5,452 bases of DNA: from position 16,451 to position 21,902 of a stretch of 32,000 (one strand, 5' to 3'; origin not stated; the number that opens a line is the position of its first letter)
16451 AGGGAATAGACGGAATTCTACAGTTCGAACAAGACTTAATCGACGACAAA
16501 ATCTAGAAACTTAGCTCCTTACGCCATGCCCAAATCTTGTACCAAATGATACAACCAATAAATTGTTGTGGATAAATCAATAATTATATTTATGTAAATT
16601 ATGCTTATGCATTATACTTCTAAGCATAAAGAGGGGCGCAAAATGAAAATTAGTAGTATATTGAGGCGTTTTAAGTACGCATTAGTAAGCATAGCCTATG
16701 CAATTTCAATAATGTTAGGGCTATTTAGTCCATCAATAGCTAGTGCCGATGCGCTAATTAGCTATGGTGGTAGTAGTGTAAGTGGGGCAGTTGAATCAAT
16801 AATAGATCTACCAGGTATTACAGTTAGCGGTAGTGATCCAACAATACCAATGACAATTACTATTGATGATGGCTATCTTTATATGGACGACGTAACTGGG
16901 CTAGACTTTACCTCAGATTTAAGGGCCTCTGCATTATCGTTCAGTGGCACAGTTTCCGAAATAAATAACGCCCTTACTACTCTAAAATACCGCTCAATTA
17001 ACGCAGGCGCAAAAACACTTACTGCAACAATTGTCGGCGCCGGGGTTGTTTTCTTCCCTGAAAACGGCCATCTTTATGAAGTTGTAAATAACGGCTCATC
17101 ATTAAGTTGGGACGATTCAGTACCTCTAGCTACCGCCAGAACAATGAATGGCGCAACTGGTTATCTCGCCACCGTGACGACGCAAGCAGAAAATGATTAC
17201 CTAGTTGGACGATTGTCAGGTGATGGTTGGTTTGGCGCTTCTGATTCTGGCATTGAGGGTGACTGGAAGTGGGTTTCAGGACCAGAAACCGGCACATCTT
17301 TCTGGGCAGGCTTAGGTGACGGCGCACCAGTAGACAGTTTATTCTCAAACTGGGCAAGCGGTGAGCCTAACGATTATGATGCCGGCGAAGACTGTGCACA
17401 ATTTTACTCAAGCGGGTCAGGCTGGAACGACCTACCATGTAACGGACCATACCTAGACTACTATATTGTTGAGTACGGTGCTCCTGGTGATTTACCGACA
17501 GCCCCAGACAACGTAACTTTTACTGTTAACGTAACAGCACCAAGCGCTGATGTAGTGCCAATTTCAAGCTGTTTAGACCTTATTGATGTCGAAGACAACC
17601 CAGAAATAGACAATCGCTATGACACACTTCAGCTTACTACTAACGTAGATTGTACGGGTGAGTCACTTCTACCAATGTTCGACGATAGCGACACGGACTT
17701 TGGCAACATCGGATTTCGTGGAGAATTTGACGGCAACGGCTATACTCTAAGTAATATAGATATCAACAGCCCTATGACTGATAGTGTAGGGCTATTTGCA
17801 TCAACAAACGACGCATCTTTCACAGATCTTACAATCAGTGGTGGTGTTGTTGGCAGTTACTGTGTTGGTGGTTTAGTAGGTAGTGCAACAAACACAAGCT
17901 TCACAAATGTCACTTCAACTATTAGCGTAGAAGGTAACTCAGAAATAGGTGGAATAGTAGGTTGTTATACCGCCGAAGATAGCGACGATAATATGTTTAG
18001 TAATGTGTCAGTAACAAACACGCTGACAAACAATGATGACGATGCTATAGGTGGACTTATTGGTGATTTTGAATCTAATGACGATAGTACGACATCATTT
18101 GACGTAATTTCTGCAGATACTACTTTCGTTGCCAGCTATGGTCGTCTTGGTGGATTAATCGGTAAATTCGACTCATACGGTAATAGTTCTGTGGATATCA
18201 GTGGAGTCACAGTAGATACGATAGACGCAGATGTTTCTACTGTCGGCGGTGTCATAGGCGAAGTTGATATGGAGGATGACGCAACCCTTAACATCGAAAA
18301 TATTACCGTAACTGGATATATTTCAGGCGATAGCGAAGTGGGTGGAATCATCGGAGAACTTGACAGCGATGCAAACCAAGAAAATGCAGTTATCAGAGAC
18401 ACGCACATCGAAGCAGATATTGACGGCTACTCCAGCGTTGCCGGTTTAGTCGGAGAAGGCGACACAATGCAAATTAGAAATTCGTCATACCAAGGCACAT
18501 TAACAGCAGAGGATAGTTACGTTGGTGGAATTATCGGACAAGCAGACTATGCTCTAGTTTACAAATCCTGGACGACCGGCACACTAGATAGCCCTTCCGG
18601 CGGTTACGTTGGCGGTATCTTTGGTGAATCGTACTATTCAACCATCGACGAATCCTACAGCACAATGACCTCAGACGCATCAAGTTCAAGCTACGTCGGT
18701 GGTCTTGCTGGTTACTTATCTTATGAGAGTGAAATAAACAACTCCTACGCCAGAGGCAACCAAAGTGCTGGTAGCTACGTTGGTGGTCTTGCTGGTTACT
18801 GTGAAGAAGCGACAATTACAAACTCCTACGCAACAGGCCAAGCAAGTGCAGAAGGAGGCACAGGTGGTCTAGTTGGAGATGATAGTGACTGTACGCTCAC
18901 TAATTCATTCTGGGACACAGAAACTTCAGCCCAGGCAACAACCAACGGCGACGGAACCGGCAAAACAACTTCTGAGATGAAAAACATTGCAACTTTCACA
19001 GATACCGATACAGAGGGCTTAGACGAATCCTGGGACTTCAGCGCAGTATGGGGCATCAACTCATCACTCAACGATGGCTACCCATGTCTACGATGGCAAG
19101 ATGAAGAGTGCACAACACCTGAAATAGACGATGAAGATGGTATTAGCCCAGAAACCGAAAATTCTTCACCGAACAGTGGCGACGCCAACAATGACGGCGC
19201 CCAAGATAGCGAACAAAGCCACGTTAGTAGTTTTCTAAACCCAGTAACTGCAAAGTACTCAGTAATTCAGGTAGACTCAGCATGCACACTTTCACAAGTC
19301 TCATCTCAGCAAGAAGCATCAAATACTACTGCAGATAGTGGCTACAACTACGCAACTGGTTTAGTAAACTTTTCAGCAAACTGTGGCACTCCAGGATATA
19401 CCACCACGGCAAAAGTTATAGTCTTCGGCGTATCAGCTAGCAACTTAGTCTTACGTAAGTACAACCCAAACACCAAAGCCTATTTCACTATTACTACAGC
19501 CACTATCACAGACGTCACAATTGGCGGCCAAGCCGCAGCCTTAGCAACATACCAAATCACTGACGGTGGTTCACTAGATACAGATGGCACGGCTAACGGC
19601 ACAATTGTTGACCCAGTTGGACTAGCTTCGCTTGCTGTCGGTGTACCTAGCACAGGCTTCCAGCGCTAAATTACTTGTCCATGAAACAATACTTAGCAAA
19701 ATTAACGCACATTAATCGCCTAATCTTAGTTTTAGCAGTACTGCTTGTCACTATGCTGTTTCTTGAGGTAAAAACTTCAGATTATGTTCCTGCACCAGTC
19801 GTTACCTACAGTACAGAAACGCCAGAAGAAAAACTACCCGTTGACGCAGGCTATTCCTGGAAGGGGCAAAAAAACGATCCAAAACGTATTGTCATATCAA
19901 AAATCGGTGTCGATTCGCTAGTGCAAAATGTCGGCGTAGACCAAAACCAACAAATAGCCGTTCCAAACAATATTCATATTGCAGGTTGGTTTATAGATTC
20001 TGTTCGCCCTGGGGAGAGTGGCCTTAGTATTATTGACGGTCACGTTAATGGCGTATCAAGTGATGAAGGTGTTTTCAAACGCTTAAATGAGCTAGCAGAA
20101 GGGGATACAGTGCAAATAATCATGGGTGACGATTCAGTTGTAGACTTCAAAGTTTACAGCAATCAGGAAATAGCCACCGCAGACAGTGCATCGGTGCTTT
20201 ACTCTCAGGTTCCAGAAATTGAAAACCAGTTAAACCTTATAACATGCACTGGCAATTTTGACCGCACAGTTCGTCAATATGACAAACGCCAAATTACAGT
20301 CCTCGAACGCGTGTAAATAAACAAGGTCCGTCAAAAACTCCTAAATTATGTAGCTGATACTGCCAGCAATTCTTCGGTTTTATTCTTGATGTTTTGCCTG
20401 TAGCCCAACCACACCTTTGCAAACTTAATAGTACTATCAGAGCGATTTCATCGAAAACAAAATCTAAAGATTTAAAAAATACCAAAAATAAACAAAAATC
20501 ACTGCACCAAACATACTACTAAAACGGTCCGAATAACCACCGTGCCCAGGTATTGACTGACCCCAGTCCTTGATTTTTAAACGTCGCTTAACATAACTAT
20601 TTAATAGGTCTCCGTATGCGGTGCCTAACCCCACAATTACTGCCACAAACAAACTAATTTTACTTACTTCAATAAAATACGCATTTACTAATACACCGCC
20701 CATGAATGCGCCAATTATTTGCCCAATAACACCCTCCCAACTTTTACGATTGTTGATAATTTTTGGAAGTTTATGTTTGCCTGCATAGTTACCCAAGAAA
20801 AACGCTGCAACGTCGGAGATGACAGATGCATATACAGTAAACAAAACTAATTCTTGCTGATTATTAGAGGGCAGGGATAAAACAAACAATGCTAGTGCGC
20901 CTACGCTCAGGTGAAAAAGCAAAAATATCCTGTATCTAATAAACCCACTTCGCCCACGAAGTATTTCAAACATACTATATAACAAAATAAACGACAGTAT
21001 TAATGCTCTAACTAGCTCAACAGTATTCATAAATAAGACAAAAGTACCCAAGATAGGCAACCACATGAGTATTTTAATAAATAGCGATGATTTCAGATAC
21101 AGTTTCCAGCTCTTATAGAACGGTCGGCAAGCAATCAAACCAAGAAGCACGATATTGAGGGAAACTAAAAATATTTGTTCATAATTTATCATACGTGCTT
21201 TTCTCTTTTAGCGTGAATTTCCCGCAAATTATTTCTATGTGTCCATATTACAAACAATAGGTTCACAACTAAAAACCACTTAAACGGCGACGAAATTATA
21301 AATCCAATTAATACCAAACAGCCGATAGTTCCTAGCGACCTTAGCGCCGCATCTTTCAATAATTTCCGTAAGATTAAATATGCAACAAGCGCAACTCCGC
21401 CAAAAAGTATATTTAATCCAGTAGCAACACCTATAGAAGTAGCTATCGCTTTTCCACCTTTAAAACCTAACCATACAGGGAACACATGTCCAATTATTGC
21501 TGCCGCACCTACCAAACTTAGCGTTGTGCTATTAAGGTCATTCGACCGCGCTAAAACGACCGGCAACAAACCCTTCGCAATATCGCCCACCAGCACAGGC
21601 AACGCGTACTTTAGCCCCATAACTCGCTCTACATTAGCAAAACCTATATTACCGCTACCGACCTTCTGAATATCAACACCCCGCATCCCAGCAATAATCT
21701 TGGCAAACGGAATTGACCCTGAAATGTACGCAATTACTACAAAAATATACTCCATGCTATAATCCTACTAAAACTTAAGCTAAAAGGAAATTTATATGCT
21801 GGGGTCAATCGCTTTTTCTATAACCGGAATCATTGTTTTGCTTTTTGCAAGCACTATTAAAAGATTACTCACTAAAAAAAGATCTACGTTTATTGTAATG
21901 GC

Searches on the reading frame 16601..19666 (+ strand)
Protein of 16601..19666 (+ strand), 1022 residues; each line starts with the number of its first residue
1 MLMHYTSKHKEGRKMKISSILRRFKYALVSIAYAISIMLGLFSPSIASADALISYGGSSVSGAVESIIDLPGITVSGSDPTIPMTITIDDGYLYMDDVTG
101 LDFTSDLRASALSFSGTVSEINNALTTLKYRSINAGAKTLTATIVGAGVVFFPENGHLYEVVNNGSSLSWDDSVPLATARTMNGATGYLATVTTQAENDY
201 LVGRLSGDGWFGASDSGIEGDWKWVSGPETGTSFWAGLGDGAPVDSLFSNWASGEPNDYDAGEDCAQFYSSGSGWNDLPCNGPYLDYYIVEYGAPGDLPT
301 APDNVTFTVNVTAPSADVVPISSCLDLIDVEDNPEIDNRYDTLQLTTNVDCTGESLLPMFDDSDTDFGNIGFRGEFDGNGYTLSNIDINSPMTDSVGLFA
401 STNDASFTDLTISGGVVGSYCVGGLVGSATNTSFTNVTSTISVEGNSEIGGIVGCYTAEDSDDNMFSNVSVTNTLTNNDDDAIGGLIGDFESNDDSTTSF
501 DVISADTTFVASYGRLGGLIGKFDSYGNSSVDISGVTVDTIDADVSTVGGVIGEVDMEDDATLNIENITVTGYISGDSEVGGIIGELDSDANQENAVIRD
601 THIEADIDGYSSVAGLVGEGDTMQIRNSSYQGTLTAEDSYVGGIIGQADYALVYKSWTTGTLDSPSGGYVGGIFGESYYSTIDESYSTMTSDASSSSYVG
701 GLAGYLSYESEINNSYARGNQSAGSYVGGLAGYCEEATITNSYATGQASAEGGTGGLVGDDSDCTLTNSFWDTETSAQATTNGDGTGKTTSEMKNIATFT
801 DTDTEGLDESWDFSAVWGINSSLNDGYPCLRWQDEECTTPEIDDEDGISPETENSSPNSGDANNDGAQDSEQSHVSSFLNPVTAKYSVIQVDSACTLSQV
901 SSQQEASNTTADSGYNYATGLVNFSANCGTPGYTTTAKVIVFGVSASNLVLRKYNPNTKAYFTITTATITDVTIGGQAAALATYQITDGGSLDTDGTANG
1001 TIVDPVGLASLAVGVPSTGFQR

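Call 37: search_protein_families(library=pfam, proteins=[window:16601-19666:+], max_evalue=0.001)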
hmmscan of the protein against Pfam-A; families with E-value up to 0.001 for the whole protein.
window:16601-19666:+ (1022 aa): 2 families
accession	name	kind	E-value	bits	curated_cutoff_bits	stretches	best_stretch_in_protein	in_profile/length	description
PF07581.17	Glug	-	1.3e-13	50.8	20.5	1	418-443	1-27/28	The GLUG motif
PF00059.27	Lectin_C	-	8.7e-09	36.5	22.6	1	185-282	15-99/107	Lectin C-type domain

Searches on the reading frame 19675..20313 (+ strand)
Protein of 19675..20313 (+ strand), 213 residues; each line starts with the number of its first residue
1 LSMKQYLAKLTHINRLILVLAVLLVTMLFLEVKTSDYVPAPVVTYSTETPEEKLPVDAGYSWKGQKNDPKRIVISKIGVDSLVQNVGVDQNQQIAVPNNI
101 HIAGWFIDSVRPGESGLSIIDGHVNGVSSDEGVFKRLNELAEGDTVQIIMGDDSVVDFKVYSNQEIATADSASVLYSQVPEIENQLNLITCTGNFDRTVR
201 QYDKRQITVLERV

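Call 37: search_protein_families(library=pfam, proteins=[window:19675-20313:+], max_evalue=0.001)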
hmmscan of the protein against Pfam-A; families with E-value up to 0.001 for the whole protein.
window:19675-20313:+ (213 aa): 1 family
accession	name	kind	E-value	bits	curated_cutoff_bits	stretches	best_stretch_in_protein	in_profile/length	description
PF04203.18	Sortase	-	7e-17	61.8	26.6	1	72-211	1-123/125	Sortase domain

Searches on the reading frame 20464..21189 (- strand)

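Call 37: search_protein_families(library=pfam, proteins=[window:20464-21189:-], max_evalue=0.001)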
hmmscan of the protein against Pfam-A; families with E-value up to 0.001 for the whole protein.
window:20464-21189:- (241 aa): 2 families
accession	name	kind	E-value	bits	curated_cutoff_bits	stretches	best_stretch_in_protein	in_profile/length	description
PF01148.25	CTP_transf_1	-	3.8e-32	112.6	24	1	36-237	57-261/264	Cytidylyltransferase family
PF01864.22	CarS-like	-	2.3e-05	24.9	22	1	144-239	43-142/175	CDP-archaeol synthase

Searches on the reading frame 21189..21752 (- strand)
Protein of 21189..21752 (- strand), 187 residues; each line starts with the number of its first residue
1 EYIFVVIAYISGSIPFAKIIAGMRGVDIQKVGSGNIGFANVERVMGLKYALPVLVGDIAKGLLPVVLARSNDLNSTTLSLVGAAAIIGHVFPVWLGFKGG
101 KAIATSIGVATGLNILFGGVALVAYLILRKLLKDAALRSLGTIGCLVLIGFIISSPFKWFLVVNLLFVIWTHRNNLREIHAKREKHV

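Call 37: search_protein_families(library=pfam, proteins=[window:21189-21752:-], max_evalue=0.001)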
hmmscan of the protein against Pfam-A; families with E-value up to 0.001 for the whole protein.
window:21189-21752:- (187 aa): 1 family
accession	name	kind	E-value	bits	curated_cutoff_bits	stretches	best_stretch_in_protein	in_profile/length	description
PF02660.20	G3P_acyltransf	-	7.1e-41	140.5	24.1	1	7-178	1-163/164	Glycerol-3-phosphate acyltransferase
